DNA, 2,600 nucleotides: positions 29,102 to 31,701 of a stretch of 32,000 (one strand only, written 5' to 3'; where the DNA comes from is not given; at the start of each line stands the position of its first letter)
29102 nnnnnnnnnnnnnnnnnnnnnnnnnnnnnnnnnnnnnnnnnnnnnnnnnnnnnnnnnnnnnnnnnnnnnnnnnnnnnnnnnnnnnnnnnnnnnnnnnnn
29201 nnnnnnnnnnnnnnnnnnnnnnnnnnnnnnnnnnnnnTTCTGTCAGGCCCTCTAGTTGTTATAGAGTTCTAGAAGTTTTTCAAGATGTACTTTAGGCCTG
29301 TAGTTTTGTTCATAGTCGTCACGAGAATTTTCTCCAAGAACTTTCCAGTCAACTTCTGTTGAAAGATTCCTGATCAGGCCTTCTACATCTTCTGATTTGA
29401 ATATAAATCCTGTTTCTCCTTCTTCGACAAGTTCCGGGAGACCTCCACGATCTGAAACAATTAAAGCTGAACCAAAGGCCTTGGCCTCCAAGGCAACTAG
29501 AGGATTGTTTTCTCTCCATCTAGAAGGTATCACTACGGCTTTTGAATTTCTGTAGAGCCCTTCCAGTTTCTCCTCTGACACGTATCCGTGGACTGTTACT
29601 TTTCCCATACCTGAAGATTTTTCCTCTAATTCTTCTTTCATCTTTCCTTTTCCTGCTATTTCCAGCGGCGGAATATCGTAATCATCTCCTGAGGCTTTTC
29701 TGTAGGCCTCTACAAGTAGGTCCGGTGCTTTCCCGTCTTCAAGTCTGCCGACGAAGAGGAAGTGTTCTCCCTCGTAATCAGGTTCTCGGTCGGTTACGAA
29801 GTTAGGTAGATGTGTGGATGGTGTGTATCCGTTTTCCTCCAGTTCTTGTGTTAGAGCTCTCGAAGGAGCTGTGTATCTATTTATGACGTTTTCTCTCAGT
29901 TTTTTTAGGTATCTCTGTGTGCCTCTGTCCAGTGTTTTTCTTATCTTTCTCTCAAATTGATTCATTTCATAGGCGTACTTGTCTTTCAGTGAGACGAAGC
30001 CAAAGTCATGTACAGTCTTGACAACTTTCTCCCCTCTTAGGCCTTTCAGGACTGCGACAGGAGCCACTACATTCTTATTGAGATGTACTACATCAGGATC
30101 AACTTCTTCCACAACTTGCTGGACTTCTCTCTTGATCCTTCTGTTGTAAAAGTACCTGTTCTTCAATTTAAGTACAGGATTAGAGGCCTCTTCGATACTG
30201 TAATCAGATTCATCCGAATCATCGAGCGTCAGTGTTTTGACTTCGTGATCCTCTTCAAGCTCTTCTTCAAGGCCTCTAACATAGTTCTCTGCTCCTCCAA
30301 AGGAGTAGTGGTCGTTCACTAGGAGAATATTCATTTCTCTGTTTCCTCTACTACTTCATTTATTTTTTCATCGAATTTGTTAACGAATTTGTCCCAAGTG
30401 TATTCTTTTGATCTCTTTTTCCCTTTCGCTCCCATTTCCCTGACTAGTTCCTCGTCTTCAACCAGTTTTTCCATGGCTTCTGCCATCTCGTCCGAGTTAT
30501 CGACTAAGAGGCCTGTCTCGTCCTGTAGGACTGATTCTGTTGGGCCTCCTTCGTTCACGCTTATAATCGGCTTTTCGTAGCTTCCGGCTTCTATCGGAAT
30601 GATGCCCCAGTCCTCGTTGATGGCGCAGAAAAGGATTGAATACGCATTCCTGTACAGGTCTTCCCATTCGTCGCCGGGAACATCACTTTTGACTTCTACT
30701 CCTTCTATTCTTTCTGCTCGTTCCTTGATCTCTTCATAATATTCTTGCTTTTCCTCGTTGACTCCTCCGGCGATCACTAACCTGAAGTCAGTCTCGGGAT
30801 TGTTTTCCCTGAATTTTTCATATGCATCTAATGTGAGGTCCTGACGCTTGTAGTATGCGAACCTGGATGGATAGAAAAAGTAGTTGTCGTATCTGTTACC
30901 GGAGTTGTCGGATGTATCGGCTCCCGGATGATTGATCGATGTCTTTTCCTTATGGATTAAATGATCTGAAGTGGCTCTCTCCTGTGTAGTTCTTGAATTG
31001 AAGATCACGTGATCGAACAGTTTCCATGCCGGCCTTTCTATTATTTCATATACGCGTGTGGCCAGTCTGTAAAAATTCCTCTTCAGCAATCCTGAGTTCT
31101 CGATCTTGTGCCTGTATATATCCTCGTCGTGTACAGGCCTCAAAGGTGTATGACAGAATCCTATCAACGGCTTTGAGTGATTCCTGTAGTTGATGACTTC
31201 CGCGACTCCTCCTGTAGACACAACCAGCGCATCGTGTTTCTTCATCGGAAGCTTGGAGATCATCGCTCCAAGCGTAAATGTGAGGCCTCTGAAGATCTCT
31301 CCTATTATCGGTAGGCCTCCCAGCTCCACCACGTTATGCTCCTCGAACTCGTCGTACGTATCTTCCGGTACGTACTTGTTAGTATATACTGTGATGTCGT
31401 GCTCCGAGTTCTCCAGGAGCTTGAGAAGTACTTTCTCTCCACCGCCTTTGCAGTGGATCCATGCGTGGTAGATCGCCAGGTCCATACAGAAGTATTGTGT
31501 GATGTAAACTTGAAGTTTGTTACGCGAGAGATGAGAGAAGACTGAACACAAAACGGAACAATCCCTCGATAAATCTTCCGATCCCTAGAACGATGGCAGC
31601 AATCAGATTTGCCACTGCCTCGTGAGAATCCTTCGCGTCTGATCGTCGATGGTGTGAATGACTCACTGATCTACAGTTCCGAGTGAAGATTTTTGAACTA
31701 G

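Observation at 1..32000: Roughly ten-fold or greater over-representation of the palindromic hexamer AGGCCT in genes and spacers alike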

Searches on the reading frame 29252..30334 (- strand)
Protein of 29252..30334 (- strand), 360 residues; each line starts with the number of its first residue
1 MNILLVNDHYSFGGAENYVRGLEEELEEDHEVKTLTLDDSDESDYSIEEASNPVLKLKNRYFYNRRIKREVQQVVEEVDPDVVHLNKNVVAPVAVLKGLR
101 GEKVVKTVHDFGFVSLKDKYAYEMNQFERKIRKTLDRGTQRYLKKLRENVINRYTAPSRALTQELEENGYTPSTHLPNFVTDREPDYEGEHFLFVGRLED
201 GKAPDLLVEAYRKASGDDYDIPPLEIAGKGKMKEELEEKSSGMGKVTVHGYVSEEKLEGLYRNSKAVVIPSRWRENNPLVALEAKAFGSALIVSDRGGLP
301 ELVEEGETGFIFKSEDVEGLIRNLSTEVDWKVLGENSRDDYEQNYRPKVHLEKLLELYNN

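Call 8: search_protein_families(library=pfam, proteins=[window:29252-30334:-])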
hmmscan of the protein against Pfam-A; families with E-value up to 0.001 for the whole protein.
window:29252-30334:- (360 aa): 6 families
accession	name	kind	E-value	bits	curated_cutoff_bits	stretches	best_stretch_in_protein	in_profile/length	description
PF00534.26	Glycos_transf_1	-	1.3e-28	100.2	26.4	1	190-324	16-152/172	Glycosyl transferases group 1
PF13692.12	Glyco_trans_1_4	-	3.8e-25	89.2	27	1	191-324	3-136/142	Glycosyl transferases group 1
PF13439.12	Glyco_transf_4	-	2e-15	57.7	28.5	1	12-180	1-166/170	Glycosyltransferase Family 4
PF20706.3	GT4-conflict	-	3.1e-09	36.7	26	1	171-306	173-323/385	Family 4 Glycosyltransferase in conflict systems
PF13579.12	Glyco_trans_4_4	-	3.9e-09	37.5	29.7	1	13-170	1-147/158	Glycosyl transferase 4-like domain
PF13524.12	Glyco_trans_1_2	-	6e-06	26.7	25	1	223-355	16-143/144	Glycosyl transferase-like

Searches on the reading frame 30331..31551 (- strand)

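Call 8: search_protein_families(library=pfam, proteins=[window:30331-31551:-])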
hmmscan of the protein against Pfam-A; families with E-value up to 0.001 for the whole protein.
window:30331-31551:- (406 aa): 4 families
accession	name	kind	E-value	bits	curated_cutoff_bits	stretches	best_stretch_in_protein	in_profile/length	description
PF00534.26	Glycos_transf_1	-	2.3e-27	96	26.4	1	222-380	15-172/172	Glycosyl transferases group 1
PF13692.12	Glyco_trans_1_4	-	4.7e-18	66.3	27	1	224-366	3-142/142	Glycosyl transferases group 1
PF13439.12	Glyco_transf_4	-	6.2e-09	36.5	28.5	1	42-214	11-169/170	Glycosyltransferase Family 4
PF13524.12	Glyco_trans_1_2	-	3e-05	24.5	25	1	254-391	13-140/144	Glycosyl transferase-like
